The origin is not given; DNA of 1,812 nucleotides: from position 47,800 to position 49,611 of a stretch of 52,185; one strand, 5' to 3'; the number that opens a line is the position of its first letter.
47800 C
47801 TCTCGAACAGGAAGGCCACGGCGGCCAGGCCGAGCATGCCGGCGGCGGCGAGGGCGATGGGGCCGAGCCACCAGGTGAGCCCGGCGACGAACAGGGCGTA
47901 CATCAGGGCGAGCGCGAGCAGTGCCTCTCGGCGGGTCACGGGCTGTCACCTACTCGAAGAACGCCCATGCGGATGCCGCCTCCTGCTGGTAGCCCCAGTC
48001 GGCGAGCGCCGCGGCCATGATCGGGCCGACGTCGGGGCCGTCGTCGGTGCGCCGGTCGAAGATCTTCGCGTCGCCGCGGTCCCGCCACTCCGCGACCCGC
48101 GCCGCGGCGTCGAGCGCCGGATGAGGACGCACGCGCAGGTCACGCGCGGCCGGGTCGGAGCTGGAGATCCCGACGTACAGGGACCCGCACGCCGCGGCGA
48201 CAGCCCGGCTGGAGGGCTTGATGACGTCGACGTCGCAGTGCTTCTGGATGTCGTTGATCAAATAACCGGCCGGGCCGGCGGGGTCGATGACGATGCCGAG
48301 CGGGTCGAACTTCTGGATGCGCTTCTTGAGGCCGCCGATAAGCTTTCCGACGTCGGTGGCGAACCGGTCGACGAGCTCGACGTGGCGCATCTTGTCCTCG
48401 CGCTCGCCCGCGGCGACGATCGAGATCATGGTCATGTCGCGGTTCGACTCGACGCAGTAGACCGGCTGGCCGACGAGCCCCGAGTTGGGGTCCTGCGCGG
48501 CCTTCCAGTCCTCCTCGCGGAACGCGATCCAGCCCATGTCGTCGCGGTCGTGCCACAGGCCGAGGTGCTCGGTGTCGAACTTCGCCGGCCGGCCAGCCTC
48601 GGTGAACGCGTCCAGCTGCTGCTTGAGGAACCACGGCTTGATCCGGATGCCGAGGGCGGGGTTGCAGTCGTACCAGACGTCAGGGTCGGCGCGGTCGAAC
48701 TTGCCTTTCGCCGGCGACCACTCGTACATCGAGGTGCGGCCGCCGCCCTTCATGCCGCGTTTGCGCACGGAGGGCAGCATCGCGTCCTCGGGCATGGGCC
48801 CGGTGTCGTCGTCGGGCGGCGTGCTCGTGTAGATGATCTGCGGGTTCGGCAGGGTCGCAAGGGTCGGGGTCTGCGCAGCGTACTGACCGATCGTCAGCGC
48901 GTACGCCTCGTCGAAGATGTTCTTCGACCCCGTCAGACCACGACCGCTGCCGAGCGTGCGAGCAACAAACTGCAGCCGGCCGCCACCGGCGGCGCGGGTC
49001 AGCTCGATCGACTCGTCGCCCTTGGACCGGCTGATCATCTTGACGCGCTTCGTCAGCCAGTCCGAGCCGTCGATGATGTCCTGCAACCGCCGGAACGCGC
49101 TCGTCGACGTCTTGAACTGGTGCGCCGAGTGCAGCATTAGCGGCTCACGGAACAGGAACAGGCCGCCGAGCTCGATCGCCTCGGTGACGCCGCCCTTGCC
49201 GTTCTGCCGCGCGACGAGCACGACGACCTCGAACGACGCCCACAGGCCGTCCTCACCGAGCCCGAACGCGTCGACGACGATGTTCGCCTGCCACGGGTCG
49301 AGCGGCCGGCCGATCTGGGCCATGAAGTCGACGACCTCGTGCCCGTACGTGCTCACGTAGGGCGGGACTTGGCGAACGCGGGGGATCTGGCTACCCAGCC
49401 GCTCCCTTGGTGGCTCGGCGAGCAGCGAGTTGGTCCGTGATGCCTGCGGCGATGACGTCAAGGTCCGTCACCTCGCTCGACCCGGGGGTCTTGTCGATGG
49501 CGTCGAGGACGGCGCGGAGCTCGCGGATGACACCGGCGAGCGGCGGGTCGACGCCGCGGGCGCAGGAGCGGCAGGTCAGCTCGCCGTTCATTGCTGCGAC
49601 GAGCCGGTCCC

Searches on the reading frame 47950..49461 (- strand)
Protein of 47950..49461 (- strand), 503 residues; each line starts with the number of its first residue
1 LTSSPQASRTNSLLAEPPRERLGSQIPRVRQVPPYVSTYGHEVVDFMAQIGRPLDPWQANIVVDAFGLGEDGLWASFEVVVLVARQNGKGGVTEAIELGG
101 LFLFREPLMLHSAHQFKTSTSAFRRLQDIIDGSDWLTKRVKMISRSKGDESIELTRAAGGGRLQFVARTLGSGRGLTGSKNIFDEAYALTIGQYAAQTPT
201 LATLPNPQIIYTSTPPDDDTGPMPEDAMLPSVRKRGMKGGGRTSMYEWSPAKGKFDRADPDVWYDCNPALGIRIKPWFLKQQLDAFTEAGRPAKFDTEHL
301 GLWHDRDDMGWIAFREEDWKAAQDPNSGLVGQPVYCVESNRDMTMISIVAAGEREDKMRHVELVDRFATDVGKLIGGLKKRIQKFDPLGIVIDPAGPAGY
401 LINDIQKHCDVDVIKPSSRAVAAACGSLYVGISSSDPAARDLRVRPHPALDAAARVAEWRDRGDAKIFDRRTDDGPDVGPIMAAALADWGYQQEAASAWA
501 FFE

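Call 85: search_dna_similar(query=window:47950-49461:-, collection=phages, mode=protein, max_evalue=1e-10, max_rows=10)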
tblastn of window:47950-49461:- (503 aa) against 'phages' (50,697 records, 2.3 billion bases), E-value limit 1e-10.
Records with a match: 1541; places in all: 1541; records where one place covers at least 80% of the query: 1095.
Best place of each record, by identity: <60% 1541.
By first word of the organism name: Mycobacterium 672; Gordonia 222; Propionibacterium 200; Arthrobacter 179; Microbacterium 89; Streptococcus 74; Cutibacterium 44; Lactococcus 13; Rhodococcus 11; Bacteriophage 8; and 14 more.
By host as written in the record: Mycobacterium smegmatis mc2 155 442; Gordonia terrae 3612 184; Arthrobacter sp. ATCC 21022 104; Mycobacterium smegmatis mc#155 103; Propionibacterium acnes 98; Microbacterium foliorum NRRL B-24224 52; Cutibacterium acnes 48; Propionibacterium acnes ATCC 6919 36; and 195 more.
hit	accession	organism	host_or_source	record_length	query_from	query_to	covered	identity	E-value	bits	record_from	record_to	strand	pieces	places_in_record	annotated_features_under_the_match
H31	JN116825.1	Rhodococcus phage REQ1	Rhodococcus equi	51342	22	501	95%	32.7%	4e-57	211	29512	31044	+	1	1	terminase large subunit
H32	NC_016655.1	Rhodococcus phage REQ1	Rhodococcus equi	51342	22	501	95%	32.7%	4e-57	211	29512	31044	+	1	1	terminase large subunit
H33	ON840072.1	Caudoviricetes sp.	Rattus norvegicus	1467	22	490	93%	33.3%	1e-51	187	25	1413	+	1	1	large terminase protein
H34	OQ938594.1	Rhodococcus phage Jflix2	Rhodococcus equi NRRL B-16538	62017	22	501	95%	32.4%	2e-57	211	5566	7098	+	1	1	8: terminase large subunit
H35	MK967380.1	Rhodococcus phage Sleepyhead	Rhodococcus erythropolis NRRL B-1574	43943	22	487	93%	33.3%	1e-46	180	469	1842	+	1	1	2: terminase large subunit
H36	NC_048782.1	Rhodococcus phage Sleepyhead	Rhodococcus erythropolis NRRL B-1574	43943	22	487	93%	33.3%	1e-46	180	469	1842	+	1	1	2: terminase large subunit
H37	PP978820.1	Rhodococcus phage Madraxi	Rhodococcus equi NRRL B-16538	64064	22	501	95%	32.3%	1e-58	215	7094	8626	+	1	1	10: terminase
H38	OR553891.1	Arthrobacter phage CallinAllBarbz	Arthrobacter sulfureus ATCC 19098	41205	6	495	97%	30.7%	4e-45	176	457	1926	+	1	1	2: terminase | 1: hypothetical protein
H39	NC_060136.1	Gordonia phage Kudefre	Gordonia terrae 3612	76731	5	492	97%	30.6%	3e-46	179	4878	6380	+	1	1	12: terminase large subunit | 11: terminase small subunit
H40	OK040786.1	Gordonia phage Kudefre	Gordonia terrae 3612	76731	5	492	97%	30.6%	3e-46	179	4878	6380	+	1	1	12: terminase large subunit | 11: terminase small subunit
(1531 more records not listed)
